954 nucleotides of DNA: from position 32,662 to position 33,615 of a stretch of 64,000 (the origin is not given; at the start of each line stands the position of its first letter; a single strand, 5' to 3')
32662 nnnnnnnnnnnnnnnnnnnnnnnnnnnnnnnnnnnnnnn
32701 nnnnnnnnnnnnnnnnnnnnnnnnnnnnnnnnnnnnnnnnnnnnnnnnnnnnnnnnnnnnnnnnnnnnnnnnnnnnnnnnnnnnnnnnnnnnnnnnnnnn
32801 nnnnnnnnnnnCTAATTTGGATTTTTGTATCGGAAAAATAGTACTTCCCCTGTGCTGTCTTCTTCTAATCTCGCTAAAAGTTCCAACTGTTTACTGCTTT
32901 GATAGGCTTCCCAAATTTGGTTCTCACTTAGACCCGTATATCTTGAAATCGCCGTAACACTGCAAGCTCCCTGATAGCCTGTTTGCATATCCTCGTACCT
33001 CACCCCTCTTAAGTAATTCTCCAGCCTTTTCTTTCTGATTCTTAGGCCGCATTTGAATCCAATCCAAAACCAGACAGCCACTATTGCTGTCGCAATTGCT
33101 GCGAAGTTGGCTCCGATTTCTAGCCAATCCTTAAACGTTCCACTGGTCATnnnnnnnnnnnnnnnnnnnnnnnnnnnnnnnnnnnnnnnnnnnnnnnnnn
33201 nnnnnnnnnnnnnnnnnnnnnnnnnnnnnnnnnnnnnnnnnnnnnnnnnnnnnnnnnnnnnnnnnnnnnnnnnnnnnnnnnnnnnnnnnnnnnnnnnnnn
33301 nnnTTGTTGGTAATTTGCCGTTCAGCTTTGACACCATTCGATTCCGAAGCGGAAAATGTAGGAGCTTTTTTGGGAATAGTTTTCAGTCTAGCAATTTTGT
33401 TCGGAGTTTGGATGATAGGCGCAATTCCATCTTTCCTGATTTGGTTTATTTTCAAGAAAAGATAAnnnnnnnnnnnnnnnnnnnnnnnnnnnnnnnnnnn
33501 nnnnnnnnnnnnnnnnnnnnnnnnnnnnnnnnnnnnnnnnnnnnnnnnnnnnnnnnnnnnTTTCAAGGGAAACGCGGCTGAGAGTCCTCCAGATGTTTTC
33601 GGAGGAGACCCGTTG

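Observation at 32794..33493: Transposase-less 0.68-kb AT-rich two-gene module with perfect 14-bp terminal inverted repeats and a 9-bp flanking direct repeat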

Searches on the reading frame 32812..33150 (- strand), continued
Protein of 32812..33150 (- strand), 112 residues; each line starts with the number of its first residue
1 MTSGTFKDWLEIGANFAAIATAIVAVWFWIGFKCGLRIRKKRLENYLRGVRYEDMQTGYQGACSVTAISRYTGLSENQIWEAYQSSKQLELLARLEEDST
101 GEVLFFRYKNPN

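Call 75: find_encoding_contigs(protein=P0013, flank=6000, max_places=3)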
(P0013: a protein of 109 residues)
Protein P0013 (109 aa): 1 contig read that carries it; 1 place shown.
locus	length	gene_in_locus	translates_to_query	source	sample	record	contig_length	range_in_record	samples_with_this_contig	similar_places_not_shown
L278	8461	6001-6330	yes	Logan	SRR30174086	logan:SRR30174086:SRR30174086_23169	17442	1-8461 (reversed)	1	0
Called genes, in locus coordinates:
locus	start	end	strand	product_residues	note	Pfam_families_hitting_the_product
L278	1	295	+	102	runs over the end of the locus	-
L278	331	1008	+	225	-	-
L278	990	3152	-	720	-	-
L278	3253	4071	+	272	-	-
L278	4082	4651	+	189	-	-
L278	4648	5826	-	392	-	PF25145:NfeD1b_N, PF01343:Peptidase_S49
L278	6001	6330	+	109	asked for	-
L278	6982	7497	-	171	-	-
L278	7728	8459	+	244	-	?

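Call 76: find_encoding_contigs(protein=P0022, flank=6000, max_places=3)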
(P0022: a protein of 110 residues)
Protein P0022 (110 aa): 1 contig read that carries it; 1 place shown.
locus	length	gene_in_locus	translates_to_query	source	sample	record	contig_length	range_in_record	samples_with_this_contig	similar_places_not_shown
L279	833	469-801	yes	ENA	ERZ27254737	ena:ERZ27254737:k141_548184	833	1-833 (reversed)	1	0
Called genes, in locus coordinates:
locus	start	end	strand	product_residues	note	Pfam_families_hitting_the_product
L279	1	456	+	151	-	?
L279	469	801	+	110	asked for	-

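Call 84: fold_search(model_id=the predicted structure, library=viral)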
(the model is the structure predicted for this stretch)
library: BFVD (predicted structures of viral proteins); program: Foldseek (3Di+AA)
matches with E <= 10: 928; with E <= 0.001: 0
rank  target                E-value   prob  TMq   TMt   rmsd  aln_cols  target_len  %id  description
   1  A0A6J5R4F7            4.7e-03  1.00  0.56  0.54   1.7        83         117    8  Uncharacterized protein [uncultured Caudovirales phage]
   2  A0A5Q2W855            4.7e-03  1.00  0.43  0.55   3.9        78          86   19  (no name in the UniProt tables at hand)
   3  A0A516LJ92            1.1e-02  1.00  0.50  0.37   6.2       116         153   11  (no name in the UniProt tables at hand)
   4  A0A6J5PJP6            1.3e-02  1.00  0.46  0.45   8.9        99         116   16  Uncharacterized protein [uncultured Caudovirales phage]
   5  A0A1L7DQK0            1.3e-02  1.00  0.48  0.60   9.5       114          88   12  Uncharacterized protein [Ralstonia phage RS-PII-1]
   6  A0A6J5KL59            1.4e-02  1.00  0.46  0.53   3.9        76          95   14  Uncharacterized protein [uncultured Caudovirales phage]
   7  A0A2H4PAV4            1.6e-02  1.00  0.48  0.58   3.0        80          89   14  (no name in the UniProt tables at hand)
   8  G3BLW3                1.7e-02  0.99  0.36  0.24   4.5        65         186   18  Uncharacterized protein 98 [Salmonella phage PVPSE1]
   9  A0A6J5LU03            1.9e-02  1.00  0.44  0.25   2.3        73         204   14  Transcription regulator TrmB, N-terminal [uncultured Caudovirales phage]
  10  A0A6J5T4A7            1.9e-02  1.00  0.61  0.55   5.7       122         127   11  Uncharacterized protein [uncultured Caudovirales phage]
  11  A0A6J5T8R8            2.0e-02  1.00  0.53  0.39   6.4       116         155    9  Uncharacterized protein [uncultured Caudovirales phage]
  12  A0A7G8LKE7            2.0e-02  1.00  0.42  0.26   2.9        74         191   16  (no name in the UniProt tables at hand)
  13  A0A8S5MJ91            2.1e-02  1.00  0.46  0.23   2.8        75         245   13  Chromosome replication initiation protein [Siphoviridae sp. ctHMI2]
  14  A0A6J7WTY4            2.3e-02  1.00  0.36  0.32   2.1        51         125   18  Helix-turn-helix domain containing protein [uncultured Caudovirales phage]
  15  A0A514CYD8            2.3e-02  0.99  0.47  0.26   3.1        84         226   17  (no name in the UniProt tables at hand)
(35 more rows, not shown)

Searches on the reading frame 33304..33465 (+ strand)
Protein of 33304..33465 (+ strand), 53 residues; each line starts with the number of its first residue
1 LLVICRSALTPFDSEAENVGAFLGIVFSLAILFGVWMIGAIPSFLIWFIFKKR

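Call 8: search_protein_families(library=pfam, proteins=[window:33304-33465:+], max_evalue=1)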
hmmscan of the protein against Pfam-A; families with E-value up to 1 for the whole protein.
window:33304-33465:+ (53 aa): 0 families

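Call 9: search_protein_families(library=phrogs, proteins=[window:33304-33465:+], max_evalue=1)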
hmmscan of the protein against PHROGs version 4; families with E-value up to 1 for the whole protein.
window:33304-33465:+ (53 aa): 2 families
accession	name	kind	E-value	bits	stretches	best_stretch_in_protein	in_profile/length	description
phrog_8349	-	unknown function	0.0055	17.7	1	18-51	3-37/71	-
phrog_6586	-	unknown function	0.036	14.9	1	13-49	88-124/129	-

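Call 10: search_protein_families(library=padloc, proteins=[window:33304-33465:+], max_evalue=1)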
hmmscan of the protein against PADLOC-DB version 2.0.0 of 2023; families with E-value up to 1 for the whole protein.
window:33304-33465:+ (53 aa): 0 families

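Call 69: find_homologous_proteins(query=window:33304-33465:+, max_evalue=1)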
Query window:33304-33465:+: no candidate shares three 5-residue words with the query. No homologue found.
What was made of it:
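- On Type I toxin-antitoxin / toxin-immunity pair: The peptide has no homologue (call 69).
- There is no homologue of the peptide ORF among 5.8 billion proteins (call 69).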
